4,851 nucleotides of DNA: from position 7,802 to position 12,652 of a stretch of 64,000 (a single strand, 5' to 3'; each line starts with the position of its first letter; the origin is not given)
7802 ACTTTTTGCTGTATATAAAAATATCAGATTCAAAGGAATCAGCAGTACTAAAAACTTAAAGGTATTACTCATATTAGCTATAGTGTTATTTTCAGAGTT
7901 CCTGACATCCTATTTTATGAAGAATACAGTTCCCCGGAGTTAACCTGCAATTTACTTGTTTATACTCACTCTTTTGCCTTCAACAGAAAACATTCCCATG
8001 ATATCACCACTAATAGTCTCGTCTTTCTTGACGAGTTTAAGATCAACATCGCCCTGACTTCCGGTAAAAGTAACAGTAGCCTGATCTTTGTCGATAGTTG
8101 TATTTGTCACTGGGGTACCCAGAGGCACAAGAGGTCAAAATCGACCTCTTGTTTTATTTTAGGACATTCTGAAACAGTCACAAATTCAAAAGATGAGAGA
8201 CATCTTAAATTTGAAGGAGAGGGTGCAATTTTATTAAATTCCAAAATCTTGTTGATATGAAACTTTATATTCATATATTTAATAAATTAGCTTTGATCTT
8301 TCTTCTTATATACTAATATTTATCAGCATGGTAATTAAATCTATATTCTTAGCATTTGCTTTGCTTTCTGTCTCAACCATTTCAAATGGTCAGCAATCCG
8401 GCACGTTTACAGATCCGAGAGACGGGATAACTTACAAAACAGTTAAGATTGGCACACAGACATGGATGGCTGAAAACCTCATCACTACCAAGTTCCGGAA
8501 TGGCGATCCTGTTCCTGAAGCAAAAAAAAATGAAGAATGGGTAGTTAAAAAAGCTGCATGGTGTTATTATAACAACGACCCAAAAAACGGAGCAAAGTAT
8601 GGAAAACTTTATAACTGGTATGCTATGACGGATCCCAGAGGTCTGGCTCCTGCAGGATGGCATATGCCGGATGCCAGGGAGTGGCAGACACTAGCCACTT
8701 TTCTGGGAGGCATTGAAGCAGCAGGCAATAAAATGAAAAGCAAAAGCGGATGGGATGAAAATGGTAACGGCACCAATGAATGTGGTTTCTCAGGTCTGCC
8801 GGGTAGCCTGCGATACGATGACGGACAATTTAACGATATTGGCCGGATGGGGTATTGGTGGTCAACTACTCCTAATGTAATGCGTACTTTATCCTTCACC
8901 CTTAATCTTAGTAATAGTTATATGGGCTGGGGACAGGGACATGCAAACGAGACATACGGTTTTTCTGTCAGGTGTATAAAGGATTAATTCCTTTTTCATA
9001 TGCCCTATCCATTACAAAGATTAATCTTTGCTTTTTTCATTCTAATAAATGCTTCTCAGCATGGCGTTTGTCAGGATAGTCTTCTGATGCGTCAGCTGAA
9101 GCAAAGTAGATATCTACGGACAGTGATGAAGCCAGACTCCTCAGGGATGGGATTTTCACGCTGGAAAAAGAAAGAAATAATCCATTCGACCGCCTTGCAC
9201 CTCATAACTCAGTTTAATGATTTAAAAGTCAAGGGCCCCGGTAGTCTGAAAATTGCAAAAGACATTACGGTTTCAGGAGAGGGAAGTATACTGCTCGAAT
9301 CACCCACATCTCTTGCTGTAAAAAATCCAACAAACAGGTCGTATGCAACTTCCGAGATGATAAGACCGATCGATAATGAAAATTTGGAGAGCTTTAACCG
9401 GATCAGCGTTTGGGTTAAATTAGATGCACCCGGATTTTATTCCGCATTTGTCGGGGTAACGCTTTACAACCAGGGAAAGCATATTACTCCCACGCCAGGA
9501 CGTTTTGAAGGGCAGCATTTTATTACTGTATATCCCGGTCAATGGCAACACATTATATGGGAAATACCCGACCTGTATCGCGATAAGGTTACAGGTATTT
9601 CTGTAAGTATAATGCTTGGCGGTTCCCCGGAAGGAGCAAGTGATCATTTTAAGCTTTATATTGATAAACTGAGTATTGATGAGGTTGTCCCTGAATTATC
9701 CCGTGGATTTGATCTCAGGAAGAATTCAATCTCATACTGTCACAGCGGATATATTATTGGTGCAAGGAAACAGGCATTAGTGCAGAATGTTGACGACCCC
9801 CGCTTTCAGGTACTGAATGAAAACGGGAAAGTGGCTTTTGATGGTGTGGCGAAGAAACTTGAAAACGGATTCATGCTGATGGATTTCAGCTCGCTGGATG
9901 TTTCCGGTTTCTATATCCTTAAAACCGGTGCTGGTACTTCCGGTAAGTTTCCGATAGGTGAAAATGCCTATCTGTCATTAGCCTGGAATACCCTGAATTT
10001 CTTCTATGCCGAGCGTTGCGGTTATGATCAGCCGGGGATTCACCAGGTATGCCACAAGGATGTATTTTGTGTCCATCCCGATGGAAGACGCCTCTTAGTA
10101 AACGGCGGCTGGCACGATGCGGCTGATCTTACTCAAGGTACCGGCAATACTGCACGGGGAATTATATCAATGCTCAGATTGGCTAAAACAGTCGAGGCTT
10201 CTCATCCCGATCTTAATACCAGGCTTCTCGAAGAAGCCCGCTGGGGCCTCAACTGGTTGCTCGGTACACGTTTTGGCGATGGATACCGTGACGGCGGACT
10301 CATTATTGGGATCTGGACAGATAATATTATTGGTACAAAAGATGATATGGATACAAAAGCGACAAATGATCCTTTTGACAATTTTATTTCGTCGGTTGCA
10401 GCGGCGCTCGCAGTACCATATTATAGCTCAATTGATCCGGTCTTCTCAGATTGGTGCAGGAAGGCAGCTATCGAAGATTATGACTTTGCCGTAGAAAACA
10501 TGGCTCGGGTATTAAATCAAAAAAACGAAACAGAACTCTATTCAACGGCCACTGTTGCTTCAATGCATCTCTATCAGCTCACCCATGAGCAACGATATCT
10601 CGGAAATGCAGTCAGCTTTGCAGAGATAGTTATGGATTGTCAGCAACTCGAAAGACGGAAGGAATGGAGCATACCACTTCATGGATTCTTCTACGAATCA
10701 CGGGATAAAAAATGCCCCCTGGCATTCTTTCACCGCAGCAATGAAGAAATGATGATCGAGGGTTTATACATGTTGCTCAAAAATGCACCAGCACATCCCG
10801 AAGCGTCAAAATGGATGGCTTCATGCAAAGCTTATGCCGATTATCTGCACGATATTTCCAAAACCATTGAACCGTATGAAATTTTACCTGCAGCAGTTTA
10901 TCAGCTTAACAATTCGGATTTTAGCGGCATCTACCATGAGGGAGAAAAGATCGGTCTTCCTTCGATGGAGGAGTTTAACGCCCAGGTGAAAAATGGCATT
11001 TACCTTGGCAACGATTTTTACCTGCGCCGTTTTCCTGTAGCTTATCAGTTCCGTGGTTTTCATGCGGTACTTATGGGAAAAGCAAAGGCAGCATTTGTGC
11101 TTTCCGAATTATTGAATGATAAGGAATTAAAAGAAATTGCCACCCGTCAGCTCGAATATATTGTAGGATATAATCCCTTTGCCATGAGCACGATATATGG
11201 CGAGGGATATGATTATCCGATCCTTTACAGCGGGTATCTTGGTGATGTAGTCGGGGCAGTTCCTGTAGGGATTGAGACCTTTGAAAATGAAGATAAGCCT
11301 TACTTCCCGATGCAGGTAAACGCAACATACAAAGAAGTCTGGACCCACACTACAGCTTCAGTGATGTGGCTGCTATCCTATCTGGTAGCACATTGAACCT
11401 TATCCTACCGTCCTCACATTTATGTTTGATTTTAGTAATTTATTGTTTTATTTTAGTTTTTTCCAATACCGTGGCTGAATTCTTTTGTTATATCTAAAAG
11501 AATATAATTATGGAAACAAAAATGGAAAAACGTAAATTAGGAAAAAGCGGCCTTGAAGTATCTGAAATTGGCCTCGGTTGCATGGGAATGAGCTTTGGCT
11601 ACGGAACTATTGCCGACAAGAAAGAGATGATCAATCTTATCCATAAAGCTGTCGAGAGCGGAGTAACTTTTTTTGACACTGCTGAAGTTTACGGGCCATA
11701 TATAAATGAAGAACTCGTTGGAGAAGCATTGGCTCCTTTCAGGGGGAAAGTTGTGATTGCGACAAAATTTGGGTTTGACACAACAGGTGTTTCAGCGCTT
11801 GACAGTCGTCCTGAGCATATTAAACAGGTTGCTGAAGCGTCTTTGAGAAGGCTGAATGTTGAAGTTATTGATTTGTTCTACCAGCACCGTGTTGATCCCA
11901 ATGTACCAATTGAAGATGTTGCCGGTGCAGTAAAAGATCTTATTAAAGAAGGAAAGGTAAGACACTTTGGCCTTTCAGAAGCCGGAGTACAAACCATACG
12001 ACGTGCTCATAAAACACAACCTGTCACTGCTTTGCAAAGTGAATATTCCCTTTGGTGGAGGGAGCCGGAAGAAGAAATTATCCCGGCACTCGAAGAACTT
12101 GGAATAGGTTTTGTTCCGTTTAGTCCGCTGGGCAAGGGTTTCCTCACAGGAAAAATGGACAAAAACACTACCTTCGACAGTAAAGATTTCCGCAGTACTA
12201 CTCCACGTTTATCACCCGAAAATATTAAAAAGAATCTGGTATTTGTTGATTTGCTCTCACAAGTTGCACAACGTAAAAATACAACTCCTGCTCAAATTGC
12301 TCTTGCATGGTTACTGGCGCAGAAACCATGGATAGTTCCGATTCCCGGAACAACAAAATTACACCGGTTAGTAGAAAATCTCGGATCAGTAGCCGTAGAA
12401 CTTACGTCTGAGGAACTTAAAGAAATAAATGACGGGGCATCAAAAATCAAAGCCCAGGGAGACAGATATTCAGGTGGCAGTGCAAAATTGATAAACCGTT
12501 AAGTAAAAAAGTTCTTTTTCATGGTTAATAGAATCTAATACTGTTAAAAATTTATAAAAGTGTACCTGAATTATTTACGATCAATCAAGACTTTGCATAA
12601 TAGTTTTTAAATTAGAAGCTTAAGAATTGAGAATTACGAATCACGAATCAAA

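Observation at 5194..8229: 118-bp direct duplication starting at the 3' edge of tRNA-Leu brackets a GH2 gene and a gene remnant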

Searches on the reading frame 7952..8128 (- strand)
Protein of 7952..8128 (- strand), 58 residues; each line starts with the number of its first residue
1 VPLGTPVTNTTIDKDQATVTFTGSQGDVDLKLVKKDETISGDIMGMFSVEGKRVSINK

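Call 7: search_protein_families(library=pfam, proteins=[window:7952-8128:-])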
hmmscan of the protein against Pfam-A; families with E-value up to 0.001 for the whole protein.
window:7952-8128:- (58 aa): 0 families

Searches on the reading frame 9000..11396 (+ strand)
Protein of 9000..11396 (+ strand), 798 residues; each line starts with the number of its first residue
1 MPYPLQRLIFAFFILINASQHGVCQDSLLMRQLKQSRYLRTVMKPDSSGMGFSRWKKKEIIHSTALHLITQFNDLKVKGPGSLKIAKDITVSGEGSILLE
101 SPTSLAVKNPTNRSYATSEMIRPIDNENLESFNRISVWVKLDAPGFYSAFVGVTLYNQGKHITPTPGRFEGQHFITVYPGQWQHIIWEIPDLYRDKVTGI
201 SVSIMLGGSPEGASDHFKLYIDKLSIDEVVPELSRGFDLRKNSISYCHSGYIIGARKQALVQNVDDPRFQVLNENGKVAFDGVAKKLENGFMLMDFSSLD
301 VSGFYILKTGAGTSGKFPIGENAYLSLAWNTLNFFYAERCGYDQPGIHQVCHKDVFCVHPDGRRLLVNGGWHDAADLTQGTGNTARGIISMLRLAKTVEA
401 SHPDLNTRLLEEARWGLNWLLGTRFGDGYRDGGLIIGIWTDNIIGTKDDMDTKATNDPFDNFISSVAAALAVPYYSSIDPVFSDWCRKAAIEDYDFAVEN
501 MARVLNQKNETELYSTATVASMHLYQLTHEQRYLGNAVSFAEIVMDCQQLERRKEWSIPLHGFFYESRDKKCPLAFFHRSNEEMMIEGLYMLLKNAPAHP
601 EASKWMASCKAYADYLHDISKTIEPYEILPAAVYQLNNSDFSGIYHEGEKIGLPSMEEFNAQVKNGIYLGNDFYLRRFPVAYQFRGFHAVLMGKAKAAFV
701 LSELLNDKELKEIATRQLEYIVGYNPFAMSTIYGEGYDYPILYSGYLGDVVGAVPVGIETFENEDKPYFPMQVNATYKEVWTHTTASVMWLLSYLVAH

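Call 7: search_protein_families(library=pfam, proteins=[window:9000-11396:+])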
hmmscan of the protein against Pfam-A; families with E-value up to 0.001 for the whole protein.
window:9000-11396:+ (798 aa): 1 family
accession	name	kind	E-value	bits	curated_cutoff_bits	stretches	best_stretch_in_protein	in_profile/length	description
PF00759.25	Glyco_hydro_9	-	1e-25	91.4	27.7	1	324-740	1-382/444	Glycosyl hydrolase family 9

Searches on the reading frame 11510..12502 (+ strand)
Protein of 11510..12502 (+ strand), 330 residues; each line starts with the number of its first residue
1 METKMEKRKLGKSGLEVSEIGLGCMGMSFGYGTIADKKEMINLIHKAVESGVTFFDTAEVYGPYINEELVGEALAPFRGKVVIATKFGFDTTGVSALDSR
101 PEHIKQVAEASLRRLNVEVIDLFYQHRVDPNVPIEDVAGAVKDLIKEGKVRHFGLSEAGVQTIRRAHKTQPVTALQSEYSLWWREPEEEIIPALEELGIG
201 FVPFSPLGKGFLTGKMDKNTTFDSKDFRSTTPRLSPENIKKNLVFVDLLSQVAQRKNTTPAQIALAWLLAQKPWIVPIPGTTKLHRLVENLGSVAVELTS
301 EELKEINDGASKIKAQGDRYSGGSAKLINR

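Call 7: search_protein_families(library=pfam, proteins=[window:11510-12502:+])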
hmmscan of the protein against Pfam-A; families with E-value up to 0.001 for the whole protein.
window:11510-12502:+ (330 aa): 1 family
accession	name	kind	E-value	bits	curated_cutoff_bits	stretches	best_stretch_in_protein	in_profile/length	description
PF00248.27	Aldo_ket_red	-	4.8e-75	252.8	24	1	19-307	1-287/291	Aldo/keto reductase family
